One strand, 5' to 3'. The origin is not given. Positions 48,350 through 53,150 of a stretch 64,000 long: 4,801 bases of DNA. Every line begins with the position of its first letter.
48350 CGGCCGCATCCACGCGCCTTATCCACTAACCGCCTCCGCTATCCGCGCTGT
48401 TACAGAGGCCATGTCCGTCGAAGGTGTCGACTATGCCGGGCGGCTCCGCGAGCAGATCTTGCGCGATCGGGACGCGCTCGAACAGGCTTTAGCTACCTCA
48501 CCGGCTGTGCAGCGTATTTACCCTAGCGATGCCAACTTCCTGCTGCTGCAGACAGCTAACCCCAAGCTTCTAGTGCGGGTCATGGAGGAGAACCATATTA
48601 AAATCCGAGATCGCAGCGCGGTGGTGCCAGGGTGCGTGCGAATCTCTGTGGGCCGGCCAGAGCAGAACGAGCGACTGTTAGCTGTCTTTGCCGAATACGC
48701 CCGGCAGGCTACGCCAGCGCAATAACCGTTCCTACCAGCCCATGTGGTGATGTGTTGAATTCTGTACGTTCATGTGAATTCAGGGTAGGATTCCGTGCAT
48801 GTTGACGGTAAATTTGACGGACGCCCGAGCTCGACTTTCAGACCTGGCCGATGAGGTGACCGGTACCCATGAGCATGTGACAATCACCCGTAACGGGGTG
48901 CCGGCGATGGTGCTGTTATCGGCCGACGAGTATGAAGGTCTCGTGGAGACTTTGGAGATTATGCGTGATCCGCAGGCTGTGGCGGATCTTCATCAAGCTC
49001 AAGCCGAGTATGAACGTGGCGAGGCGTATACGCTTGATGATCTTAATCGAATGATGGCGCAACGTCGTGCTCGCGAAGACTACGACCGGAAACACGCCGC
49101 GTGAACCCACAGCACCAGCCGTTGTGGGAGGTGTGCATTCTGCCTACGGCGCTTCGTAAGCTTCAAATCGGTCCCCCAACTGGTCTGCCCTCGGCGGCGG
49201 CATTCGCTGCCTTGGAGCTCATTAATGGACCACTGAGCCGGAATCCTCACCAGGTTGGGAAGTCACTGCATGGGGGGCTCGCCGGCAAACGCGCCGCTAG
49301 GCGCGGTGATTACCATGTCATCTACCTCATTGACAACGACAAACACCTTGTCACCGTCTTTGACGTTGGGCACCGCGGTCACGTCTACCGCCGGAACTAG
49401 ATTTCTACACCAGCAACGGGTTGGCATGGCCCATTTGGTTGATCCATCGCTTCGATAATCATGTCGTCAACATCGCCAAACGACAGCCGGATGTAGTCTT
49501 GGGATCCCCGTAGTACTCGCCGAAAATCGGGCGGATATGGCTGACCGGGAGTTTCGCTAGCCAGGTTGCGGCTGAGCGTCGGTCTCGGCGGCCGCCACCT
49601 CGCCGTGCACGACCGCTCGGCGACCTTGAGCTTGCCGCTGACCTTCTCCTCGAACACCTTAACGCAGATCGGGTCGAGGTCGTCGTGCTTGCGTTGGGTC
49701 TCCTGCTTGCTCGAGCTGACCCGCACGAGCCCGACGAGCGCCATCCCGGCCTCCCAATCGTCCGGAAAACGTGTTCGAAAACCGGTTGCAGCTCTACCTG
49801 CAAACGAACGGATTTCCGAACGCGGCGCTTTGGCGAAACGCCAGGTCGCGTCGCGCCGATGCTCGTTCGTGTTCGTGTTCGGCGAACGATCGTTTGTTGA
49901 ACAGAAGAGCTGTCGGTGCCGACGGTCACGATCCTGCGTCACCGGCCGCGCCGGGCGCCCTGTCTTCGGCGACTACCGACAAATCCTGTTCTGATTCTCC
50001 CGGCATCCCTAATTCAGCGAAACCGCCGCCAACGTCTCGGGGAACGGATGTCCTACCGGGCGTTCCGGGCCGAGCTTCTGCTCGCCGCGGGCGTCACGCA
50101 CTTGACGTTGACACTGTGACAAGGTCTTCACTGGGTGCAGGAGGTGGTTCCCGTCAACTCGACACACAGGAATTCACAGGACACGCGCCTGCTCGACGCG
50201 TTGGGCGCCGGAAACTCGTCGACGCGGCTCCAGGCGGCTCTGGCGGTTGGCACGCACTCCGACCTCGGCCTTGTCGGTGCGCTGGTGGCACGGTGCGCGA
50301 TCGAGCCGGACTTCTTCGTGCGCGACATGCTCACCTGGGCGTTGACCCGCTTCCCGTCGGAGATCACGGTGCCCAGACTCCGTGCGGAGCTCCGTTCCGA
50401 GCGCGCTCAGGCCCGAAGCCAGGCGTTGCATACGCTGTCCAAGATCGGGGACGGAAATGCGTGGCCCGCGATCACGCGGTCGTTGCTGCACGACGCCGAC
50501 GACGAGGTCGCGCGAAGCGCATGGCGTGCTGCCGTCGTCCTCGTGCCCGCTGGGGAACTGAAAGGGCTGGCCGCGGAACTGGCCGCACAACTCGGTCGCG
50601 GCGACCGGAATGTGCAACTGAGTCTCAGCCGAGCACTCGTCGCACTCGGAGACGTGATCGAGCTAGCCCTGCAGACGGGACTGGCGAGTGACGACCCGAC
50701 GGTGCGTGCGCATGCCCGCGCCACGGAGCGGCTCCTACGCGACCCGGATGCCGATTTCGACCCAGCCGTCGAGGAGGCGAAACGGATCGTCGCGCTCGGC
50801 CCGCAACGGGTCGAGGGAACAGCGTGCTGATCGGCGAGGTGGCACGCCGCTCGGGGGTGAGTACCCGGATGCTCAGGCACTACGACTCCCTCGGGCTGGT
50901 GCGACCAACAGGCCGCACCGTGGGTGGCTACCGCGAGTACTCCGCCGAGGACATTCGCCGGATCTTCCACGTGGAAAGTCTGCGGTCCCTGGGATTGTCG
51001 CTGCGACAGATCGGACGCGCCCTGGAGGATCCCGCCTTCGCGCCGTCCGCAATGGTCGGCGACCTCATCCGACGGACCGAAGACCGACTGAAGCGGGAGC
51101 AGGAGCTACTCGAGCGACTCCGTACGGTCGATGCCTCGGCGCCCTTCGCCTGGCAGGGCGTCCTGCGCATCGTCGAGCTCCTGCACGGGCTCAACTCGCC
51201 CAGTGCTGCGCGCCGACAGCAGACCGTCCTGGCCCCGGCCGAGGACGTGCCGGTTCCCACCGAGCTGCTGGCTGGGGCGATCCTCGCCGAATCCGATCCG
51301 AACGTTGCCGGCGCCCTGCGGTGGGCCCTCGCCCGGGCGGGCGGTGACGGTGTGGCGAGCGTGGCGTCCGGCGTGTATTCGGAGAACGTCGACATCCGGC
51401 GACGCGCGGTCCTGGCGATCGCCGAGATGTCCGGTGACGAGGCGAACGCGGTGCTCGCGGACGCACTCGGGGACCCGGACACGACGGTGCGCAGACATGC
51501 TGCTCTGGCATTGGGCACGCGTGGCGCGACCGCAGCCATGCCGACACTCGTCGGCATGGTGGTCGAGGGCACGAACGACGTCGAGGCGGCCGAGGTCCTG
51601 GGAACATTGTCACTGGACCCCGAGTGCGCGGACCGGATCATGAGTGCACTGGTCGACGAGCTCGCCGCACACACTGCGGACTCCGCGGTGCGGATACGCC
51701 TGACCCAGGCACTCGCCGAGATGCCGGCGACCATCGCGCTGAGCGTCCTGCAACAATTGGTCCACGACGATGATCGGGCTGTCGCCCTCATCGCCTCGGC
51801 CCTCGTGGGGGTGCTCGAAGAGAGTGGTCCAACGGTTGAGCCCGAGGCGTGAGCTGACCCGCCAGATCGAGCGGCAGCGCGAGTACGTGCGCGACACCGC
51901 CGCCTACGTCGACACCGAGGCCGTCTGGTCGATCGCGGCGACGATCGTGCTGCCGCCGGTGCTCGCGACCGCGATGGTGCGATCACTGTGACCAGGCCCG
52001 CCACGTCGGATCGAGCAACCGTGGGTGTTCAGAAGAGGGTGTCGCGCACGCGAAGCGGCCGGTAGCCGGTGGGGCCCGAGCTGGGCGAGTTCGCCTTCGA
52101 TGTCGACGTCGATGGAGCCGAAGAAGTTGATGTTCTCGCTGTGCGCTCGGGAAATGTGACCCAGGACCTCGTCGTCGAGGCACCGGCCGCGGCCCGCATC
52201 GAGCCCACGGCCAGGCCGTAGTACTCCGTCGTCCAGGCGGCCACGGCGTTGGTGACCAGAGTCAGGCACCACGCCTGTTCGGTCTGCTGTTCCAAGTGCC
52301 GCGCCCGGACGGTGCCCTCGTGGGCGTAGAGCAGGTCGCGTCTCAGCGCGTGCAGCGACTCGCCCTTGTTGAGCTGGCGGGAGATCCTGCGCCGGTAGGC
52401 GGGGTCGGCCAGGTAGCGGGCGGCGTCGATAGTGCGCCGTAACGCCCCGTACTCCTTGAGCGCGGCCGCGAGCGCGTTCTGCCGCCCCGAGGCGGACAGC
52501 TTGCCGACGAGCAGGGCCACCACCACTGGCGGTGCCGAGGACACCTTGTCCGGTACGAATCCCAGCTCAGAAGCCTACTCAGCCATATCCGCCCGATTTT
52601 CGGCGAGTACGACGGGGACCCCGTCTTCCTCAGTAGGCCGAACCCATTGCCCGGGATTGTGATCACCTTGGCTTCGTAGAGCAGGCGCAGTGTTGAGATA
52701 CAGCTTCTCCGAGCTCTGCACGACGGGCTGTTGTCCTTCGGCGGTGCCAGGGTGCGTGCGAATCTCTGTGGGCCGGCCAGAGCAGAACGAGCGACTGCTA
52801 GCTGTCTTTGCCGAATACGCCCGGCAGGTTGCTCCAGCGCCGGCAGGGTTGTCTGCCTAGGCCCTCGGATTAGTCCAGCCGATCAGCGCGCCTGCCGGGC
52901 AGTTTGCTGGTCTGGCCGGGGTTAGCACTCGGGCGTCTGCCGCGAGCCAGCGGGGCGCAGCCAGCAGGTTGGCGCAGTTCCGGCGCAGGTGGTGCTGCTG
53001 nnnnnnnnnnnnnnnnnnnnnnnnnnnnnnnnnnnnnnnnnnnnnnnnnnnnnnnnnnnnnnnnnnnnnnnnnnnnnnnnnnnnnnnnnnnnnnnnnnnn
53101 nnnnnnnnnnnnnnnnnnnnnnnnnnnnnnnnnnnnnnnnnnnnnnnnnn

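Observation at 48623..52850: A 98-bp duplication of the hisC 3' end brackets a ~4-kb insertion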

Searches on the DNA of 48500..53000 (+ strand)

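Call 67: search_rna_families(source=window, start=48500, end=53000, threshold=evalue, max_evalue=1)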
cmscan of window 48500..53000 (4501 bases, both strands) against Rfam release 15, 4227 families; matches with E-value up to 1: 0.
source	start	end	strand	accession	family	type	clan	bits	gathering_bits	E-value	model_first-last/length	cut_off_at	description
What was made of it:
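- Tried and rejected: RNA families in the interval: none (call 67).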

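Call 72: search_dna_similar(query=window:52500-52640:+, collection=plasmids, mode=distant, max_rows=10)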
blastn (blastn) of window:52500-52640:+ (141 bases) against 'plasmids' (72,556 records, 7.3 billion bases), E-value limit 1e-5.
Records with a match: 21; places in all: 21; records where one place covers at least 80% of the query: 0.
Best place of each record, by identity: 95-99% 1; 90-95% 3; 80-90% 17.
By first word of the organism name: Rhodococcus 10; Nocardia 3; Embleya 2; Gordonia 2; Pseudonocardia 1; Mycobacterium 1; Prauserella 1; Saccharothrix 1.
By predicted mobility (MOB-suite, as given by PLSDB): non-mobilizable 15; mobilizable 4; conjugative 2.
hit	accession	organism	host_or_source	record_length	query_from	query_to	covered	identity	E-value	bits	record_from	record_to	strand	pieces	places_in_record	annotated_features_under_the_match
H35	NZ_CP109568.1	Nocardia sp. NBC_01377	-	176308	15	124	67%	89.5%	8e-10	129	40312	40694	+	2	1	Tn3 family transposase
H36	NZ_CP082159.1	Rhodococcus opacus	bacterial isolate,soil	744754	64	129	47%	85.1%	8e-10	70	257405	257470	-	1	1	none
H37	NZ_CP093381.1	Rhodococcus opacus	cell culture,forest soil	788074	64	129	47%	83.6%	3e-8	65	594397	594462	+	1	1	none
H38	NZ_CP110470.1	Rhodococcus opacus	cell culture,Soil contaminated by oil ...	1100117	64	129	47%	83.6%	3e-8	65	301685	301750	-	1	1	record has no annotation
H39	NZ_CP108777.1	Embleya sp. NBC_00896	-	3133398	62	125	45%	85.9%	2e-11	76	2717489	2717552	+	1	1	none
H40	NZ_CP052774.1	Pseudonocardia alni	Cell culture,soil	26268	64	123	43%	91.7%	1e-14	87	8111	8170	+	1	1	hypothetical protein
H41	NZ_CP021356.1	Rhodococcus oxybenzonivorans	river sediment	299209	11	67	40%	86.0%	3e-9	68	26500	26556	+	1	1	Tn3 family transposase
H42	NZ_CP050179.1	Rhodococcus pyridinivorans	bacterial pure culture,Soil sample from ...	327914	11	67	40%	86.0%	3e-9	68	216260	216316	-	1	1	none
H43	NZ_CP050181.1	Rhodococcus pyridinivorans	bacterial pure culture,Soil sample from ...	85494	11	67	40%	86.0%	3e-9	68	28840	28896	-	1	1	Tn3 family transposase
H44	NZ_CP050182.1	Rhodococcus pyridinivorans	bacterial pure culture,Soil sample from ...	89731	11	67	40%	86.0%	3e-9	68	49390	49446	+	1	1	Tn3 family transposase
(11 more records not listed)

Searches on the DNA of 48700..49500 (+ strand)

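Call 27: search_dna_similar(query=window:48700-49500:+, collection=plasmids, mode=distant, max_rows=15)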
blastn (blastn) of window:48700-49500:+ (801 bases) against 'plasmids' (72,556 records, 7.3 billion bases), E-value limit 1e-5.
No match.
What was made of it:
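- Tried and rejected: Plasmid origin of the TA cassette: no DNA match (call 27).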
